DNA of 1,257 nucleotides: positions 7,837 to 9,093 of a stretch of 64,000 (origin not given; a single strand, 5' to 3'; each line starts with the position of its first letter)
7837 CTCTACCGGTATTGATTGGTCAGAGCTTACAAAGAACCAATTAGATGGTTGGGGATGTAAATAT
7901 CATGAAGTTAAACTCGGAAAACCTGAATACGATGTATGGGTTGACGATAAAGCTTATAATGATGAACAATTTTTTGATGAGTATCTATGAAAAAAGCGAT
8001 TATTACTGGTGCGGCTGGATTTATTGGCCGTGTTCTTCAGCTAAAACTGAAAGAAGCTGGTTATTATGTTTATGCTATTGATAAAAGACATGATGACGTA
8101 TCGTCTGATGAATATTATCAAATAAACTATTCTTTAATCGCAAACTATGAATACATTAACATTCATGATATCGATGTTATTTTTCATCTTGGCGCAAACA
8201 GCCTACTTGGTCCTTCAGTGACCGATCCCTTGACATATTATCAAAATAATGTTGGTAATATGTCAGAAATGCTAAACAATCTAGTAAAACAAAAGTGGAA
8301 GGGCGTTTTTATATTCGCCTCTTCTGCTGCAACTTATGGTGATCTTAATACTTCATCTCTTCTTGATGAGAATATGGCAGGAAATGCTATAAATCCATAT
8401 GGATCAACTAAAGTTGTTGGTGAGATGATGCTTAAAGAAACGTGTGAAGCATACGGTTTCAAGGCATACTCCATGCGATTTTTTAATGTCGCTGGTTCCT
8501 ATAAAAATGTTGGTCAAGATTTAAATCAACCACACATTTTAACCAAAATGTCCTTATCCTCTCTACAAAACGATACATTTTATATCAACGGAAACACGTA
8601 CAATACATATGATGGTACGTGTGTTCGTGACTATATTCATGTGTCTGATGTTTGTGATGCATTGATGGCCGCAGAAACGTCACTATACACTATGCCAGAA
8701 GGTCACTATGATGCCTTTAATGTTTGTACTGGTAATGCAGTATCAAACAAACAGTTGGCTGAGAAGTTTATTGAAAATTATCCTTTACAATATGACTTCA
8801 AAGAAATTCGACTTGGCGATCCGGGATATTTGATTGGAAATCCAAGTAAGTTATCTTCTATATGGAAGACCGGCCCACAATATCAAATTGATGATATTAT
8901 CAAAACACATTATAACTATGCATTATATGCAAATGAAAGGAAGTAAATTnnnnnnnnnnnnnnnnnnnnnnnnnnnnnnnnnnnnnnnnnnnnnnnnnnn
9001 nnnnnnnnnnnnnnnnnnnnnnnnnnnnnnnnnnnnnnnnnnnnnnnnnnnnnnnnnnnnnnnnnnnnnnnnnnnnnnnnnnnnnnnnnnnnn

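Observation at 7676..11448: Phage-borne heptose-phosphate pathway genes with glycosyltransferases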

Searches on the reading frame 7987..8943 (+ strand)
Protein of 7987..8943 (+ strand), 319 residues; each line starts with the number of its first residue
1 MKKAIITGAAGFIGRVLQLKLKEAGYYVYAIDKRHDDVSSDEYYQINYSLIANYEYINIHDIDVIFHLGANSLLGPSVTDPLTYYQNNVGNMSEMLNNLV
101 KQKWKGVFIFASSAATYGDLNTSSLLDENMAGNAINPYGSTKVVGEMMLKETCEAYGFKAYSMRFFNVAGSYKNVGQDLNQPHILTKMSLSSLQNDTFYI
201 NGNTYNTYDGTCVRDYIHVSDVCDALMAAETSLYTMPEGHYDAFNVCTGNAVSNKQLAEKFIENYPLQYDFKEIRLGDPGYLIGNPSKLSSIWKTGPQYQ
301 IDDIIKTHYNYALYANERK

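Call 3: search_protein_families(library=pfam, proteins=[window:7987-8943:+], max_evalue=0.01)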
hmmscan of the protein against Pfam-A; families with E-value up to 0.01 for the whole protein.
window:7987-8943:+ (319 aa): 5 families
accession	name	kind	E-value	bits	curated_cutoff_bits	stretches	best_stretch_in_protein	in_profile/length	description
PF01370.27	Epimerase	-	9.5e-39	133.7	20.9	1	5-246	2-239/240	NAD dependent epimerase/dehydratase family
PF16363.11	GDP_Man_Dehyd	-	1.8e-32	113.6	27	1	5-306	1-330/332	GDP-mannose 4,6 dehydratase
PF07993.18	NAD_binding_4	-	1.7e-08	34.4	20.1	1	59-174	86-213/258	Male sterility protein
PF01073.25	3Beta_HSD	-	5.5e-06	26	22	1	5-151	1-159/280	3-beta hydroxysteroid dehydrogenase/isomerase family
PF04321.23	RmlD_sub_bind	-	0.00041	20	27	1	4-155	3-142/287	RmlD substrate binding domain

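Call 4: search_protein_families(library=ncbifam, proteins=[window:7987-8943:+], max_evalue=0.01)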
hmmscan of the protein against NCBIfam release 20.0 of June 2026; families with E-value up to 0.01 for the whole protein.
window:7987-8943:+ (319 aa): 28 families (the best 25 are shown)
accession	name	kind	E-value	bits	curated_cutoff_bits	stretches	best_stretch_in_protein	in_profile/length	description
TIGR01179.1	galE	equivalog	2.7e-56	190.8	262.3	1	5-312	3-325/332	UDP-glucose 4-epimerase GalE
NF007956.0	PRK10675.1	subfamily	1.6e-27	96.5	394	1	55-278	67-295/338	UDP-glucose 4-epimerase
TIGR02197.1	heptose_epim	equivalog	2.1e-24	86.3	274.6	1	5-265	2-260/316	ADP-glyceromanno-heptose 6-epimerase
TIGR01181.1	dTDP_gluc_dehyt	equivalog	6.6e-19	68.1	365.1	1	4-307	2-306/321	dTDP-glucose 4,6-dehydratase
NF011728.1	PRK15181.1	equivalog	1.7e-16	60.2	760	1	58-256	87-273/348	Vi polysaccharide biosynthesis UDP-N-acetylglucosaminuronic acid C-4 epimerase TviC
NF008360.0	PRK11150.1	equivalog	1.4e-12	47.5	452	1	5-263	3-252/310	ADP-glyceromanno-heptose 6-epimerase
TIGR04180.1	EDH_00030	hypoth_equivalog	4.1e-10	39.2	475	1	5-262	2-253/297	NAD-dependent 4,6-dehydratase LegB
NF043036.1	ErythonDh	equivalog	8.8e-10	38.3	325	1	3-151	2-162/321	D-erythronate dehydrogenase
TIGR01777.1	yfcH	hypoth_equivalog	1.3e-09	38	207.35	1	5-129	2-128/292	TIGR01777 family oxidoreductase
TIGR02622.1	CDP_4_6_dhtase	equivalog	5.9e-09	35.5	278.45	1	2-246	5-257/352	CDP-glucose 4,6-dehydratase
TIGR03466.1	HpnA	hypoth_equivalog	1.1e-07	31.1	367.65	1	3-155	2-158/327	hopanoid-associated sugar epimerase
TIGR01746.1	Thioester-redct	subfamily_domain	1.2e-07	31.3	213.35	1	61-274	88-292/371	thioester reductase domain-containing protein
NF042423.1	oxyalk_red_Shew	equivalog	8.3e-07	28.4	580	1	2-164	9-170/331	2-alkyl-3-oxoalkanoate reductase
NF008872.0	PRK11908.1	equivalog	9.5e-07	28.2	294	1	1-264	1-270/349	bifunctional UDP-4-keto-pentose/UDP-xylose synthase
NF007582.0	PRK10217.1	equivalog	3.7e-05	23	698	1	1-232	1-242/355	dTDP-glucose 4,6-dehydratase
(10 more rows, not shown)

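Call 5: search_protein_families(library=phrogs, proteins=[window:7987-8943:+], max_evalue=0.001)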
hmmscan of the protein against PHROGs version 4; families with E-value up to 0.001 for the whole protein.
window:7987-8943:+ (319 aa): 1 family
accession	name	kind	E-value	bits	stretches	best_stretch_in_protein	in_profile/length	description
phrog_540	-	DNA, RNA and nucleotide metabolism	1.4e-61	209.8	1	1-312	292-594/715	nucleotide-sugar epimerase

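Call 47: search_solved_structures(query=window:7987-8943:+, show_alignments=1, max_evalue=1e-15)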
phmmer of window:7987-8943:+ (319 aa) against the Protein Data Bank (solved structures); distinct sequences matched with E-value up to 1e-15: 43.
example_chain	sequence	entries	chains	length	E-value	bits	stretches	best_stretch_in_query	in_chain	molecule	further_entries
8wxk_A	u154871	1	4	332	5.7e-41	144.2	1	4-306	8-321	UDP-glucose 4-epimerase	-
2c20_A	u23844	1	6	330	5.7e-37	131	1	3-310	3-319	UDP-GLUCOSE 4-EPIMERASE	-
7k3p_A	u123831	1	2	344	3.7e-34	121.8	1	60-303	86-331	UDP-glucose 4-epimerase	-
4twr_A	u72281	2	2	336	1.3e-32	116.7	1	5-291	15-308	NAD binding site:NAD-dependent epimerase/dehydratase:UDP-glucose 4-epimerase | UDP-glucose 4-epimerase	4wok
1gy8_A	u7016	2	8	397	2.8e-28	102.5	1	59-310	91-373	UDP-GALACTOSE 4-EPIMERASE | UDP-GALACTOSE-4-EPIMERASE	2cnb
5gy7_A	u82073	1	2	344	1.3e-26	97.1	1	55-282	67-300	UDP-glucose 4-epimerase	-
1udc_A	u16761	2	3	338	5.7e-26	94.9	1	55-282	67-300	UDP-GALACTOSE-4-EPIMERASE | UDP-GALACTOSE 4-EPIMERASE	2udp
1lrj_A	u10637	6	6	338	7.4e-26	94.6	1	55-282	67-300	UDP-glucose 4-epimerase | UDP-GALACTOSE 4-EPIMERASE | UDP-GALACTOSE-4-EPIMERASE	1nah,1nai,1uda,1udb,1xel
1kvr_A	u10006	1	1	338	1.5e-25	93.6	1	55-282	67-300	UDP-GALACTOSE 4-EPIMERASE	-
1lrk_A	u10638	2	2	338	1.5e-25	93.6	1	55-281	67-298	UDP-glucose 4-epimerase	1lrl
1kvq_A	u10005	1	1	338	1.9e-25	93.2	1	55-282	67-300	UDP-GALACTOSE 4-EPIMERASE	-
9hi1_B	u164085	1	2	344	1.9e-25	93.2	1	64-288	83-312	UDP-glucose 4-epimerase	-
1kvs_A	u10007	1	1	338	1.9e-25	93.2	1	55-282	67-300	UDP-GALACTOSE 4-EPIMERASE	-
9hi2_A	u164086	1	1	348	1.9e-25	93.2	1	64-288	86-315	UDP-glucose 4-epimerase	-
1ek5_A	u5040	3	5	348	1.9e-25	93.2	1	64-288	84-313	UDP-GALACTOSE 4-EPIMERASE | UDP-glucose 4-epimerase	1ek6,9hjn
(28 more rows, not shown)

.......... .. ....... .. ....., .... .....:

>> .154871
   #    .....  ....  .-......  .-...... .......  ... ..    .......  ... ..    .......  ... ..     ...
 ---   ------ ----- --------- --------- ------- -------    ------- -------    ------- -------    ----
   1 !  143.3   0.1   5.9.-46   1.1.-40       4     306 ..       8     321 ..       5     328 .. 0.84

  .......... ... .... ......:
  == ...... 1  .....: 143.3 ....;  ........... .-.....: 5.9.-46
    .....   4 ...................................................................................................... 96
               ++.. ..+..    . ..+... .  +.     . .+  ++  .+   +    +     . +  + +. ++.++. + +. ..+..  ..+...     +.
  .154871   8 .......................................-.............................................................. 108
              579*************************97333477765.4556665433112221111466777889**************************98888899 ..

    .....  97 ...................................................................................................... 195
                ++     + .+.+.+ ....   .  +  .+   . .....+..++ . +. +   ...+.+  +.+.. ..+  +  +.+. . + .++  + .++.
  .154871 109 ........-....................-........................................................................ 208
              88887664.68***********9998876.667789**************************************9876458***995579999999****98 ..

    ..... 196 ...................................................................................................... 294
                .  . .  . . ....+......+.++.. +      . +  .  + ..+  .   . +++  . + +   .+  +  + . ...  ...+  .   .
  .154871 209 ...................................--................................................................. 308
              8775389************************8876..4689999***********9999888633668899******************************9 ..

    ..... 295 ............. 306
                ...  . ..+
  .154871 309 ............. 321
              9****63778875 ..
